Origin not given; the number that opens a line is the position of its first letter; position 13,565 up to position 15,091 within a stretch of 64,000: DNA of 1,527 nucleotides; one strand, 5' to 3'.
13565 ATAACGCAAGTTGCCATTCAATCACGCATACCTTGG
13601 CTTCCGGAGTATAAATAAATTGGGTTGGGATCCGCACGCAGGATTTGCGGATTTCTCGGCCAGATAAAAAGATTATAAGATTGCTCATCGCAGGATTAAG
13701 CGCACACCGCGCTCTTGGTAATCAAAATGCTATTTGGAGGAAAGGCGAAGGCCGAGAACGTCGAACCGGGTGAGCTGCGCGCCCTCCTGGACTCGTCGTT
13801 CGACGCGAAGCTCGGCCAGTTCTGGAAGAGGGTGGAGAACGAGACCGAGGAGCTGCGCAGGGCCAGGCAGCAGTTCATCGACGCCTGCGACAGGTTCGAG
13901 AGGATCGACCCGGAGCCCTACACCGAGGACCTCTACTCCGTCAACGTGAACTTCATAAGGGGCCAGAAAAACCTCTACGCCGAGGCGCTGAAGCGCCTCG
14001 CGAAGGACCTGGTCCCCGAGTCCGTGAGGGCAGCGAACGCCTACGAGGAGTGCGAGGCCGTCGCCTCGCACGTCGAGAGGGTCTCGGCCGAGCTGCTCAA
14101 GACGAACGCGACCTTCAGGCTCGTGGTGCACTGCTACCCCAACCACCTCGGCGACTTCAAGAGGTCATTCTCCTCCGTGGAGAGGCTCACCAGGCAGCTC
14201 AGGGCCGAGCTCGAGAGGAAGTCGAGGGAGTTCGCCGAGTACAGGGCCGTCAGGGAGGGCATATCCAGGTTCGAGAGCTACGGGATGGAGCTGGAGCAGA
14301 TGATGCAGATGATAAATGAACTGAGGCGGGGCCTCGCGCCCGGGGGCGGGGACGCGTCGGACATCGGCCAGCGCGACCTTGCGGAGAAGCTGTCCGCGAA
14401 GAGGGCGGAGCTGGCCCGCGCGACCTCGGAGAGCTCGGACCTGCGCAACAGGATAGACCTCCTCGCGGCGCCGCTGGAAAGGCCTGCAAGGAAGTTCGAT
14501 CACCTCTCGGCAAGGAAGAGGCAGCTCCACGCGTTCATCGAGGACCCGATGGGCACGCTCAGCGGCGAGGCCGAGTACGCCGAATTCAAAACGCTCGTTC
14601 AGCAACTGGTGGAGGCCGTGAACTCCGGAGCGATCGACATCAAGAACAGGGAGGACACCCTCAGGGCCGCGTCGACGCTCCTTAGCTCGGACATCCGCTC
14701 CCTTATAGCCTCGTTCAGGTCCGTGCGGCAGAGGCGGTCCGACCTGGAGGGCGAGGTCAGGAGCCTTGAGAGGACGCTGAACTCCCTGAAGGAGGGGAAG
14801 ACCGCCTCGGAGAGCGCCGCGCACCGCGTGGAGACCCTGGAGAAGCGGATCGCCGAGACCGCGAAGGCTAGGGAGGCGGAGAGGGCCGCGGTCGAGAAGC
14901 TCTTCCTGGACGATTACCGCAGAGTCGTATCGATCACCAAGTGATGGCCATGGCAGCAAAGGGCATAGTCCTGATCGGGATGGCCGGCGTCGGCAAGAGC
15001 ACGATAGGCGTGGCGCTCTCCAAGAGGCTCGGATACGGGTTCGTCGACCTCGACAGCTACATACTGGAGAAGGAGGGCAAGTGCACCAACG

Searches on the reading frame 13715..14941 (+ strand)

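Call 78: search_protein_families(library=ncbifam, proteins=[window:13715-14941:+], max_evalue=0.00001)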
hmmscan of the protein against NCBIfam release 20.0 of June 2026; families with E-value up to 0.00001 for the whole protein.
window:13715-14941:+ (409 aa): 2 families
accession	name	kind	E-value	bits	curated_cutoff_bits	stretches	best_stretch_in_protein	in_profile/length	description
NF045487.1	ASRP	equivalog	1.3e-06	27.3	300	0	224-399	317-482/593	archaea-specific SMC-related protein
TIGR02168.1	SMC_prok_B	equivalog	6.3e-06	24.2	567.35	1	84-404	226-552/1181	chromosome segregation protein SMC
